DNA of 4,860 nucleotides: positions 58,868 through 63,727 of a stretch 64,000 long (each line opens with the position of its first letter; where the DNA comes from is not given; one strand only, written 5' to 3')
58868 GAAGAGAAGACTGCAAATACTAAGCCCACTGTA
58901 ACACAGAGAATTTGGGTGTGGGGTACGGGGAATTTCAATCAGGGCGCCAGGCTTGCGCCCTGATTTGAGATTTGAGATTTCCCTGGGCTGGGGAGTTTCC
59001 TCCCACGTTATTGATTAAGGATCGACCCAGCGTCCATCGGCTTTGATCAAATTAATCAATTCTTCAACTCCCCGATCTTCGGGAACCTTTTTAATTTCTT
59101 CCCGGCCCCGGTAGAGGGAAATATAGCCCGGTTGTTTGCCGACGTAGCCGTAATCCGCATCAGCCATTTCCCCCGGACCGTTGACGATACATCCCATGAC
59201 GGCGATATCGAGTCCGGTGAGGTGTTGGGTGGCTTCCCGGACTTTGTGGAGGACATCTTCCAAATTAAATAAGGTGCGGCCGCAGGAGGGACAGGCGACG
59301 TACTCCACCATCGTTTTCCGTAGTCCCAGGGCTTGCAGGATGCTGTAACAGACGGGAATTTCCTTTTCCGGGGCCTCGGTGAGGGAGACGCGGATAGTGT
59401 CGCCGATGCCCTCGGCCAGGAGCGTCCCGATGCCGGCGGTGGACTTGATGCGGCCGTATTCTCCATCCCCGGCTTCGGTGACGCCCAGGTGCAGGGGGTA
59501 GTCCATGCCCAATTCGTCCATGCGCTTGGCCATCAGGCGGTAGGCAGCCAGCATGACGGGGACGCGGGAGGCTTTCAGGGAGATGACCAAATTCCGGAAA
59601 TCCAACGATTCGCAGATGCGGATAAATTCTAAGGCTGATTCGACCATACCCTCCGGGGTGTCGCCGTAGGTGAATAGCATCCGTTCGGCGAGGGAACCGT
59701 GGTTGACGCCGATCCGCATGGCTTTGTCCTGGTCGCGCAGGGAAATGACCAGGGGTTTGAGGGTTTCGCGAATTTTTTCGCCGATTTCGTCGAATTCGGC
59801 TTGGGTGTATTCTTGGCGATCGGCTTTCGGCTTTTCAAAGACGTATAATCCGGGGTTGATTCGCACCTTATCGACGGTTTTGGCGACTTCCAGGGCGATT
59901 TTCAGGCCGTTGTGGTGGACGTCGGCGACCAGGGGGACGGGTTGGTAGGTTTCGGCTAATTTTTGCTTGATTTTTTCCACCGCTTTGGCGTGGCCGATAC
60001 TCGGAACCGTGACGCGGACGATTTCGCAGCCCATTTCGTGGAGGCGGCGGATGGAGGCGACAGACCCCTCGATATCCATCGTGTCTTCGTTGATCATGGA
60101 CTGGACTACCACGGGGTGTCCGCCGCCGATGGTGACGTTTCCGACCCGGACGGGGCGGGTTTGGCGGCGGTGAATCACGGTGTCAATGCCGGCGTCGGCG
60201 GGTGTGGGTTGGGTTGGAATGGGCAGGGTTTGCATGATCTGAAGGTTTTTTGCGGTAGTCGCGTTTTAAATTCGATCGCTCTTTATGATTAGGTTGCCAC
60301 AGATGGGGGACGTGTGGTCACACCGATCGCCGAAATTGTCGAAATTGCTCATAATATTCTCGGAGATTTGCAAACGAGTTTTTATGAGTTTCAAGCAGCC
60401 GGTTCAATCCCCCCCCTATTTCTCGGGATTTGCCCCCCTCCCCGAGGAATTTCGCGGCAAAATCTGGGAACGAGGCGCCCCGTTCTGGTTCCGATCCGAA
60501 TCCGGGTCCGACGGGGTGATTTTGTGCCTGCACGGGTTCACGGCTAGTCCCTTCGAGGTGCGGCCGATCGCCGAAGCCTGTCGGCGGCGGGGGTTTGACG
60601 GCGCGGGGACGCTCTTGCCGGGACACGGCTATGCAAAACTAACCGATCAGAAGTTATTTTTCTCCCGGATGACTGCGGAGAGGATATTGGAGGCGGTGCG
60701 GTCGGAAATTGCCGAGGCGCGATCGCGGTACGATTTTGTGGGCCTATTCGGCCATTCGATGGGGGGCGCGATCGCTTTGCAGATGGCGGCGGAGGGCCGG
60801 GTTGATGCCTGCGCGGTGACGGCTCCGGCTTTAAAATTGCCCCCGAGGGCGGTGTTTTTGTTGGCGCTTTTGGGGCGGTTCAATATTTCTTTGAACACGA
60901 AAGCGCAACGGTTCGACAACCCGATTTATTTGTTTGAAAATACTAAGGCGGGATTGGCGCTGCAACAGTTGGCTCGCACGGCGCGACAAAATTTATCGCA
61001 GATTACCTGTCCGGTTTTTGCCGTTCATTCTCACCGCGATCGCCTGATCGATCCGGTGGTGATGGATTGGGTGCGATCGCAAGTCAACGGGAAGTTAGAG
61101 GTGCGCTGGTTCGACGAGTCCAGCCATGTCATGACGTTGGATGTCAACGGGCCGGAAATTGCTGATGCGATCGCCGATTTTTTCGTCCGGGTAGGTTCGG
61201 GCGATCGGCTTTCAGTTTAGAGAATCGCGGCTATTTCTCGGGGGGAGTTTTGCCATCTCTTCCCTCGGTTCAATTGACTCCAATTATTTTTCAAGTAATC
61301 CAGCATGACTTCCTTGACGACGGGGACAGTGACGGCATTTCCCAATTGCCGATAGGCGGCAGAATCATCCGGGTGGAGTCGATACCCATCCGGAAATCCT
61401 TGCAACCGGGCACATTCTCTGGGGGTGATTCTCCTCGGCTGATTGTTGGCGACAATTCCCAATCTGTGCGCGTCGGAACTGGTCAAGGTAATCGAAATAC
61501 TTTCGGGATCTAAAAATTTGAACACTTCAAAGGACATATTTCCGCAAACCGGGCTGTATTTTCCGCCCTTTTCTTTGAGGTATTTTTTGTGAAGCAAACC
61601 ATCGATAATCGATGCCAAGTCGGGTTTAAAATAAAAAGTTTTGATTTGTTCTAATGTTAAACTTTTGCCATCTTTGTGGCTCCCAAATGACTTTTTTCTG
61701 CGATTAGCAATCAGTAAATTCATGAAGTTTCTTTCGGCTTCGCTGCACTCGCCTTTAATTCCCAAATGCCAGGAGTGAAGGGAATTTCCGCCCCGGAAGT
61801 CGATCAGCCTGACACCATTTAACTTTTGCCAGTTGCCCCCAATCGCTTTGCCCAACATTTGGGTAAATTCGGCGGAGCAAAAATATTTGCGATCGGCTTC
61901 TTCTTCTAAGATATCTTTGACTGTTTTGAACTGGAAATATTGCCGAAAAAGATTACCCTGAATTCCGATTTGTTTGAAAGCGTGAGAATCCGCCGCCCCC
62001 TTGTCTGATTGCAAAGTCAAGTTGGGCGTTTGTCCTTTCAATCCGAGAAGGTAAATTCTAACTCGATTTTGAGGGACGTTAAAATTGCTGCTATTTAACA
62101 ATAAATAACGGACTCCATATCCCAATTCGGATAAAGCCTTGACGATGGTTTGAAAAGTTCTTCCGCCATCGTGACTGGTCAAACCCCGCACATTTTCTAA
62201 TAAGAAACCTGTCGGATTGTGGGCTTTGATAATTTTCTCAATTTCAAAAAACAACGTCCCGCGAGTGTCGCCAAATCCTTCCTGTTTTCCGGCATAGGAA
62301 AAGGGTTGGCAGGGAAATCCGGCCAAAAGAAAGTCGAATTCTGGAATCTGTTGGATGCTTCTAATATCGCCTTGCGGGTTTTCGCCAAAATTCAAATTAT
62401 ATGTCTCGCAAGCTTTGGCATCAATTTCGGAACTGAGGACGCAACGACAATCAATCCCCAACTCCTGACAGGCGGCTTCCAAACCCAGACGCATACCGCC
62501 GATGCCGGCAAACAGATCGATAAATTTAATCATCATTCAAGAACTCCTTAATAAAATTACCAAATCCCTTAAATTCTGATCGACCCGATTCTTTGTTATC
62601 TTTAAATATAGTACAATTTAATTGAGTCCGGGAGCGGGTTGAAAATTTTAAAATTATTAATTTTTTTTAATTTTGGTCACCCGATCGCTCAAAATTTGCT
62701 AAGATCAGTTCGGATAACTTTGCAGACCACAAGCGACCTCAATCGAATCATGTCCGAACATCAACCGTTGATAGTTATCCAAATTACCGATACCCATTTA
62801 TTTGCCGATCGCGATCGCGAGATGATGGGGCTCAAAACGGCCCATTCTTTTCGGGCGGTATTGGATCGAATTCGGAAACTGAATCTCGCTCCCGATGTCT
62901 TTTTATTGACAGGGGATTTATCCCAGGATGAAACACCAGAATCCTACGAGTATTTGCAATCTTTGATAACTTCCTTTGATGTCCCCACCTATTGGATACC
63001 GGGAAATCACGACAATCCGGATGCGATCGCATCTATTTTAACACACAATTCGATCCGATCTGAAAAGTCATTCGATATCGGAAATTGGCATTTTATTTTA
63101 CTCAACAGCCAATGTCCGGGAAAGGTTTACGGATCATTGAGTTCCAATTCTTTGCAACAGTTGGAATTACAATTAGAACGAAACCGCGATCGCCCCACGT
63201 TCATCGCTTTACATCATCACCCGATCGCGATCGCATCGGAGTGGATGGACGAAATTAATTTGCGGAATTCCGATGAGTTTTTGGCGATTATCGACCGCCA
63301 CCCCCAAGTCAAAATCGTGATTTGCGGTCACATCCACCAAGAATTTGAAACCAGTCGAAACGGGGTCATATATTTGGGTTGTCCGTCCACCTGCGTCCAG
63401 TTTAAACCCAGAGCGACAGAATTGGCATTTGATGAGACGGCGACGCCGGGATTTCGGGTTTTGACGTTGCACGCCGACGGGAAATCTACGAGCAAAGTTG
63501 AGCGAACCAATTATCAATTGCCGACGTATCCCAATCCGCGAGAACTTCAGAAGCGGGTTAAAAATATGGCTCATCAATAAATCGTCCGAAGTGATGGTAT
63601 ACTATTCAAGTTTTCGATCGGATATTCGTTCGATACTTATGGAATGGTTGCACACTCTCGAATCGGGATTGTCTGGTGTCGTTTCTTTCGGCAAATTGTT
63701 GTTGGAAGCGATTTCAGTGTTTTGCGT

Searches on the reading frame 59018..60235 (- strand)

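Call 56: search_protein_families(library=pfam, proteins=[window:59018-60235:-], max_evalue=0.000001)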
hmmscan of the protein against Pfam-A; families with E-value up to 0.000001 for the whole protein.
window:59018-60235:- (406 aa): 1 family
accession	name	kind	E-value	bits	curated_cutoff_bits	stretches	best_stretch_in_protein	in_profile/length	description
PF04551.19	GcpE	-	3e-130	434.6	32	1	26-398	1-342/343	GcpE protein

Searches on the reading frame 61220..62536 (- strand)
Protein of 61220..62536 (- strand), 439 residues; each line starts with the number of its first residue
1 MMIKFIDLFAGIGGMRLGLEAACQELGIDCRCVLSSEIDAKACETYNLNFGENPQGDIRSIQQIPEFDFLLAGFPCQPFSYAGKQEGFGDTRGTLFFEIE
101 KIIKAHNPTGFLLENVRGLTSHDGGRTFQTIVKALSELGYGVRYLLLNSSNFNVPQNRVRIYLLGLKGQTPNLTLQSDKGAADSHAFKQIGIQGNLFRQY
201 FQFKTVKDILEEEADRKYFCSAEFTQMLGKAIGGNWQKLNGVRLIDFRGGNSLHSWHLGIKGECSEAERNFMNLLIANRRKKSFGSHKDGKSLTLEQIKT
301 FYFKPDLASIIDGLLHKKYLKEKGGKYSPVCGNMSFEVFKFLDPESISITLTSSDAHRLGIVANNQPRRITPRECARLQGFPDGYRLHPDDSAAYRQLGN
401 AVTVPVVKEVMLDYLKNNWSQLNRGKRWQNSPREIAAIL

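Call 56: search_protein_families(library=pfam, proteins=[window:61220-62536:-], max_evalue=0.000001)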
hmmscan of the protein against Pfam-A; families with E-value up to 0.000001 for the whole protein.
window:61220-62536:- (439 aa): 1 family
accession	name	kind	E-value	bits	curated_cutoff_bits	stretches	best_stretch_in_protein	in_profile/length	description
PF00145.23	DNA_methylase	-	1.2e-90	304.7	22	1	3-411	1-319/324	C-5 cytosine-specific DNA methylase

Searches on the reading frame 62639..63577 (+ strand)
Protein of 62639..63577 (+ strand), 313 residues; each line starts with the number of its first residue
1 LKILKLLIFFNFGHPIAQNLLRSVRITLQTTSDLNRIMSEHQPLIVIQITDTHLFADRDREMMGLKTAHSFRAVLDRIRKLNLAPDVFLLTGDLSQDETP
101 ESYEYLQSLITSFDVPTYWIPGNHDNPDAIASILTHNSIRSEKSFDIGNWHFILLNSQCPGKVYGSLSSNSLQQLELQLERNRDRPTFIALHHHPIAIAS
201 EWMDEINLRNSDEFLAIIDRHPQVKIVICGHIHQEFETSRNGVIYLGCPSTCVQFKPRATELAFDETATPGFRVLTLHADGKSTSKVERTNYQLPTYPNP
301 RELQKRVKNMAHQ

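Call 56: search_protein_families(library=pfam, proteins=[window:62639-63577:+], max_evalue=0.000001)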
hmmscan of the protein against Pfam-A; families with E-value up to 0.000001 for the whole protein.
window:62639-63577:+ (313 aa): 2 families
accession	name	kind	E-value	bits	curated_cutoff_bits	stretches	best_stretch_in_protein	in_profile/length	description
PF00149.33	Metallophos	-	8e-18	66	21.5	1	46-234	3-190/191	Calcineurin-like phosphoesterase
PF12850.12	Metallophos_2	-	9e-09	36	27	1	46-246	3-130/154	Calcineurin-like phosphoesterase superfamily domain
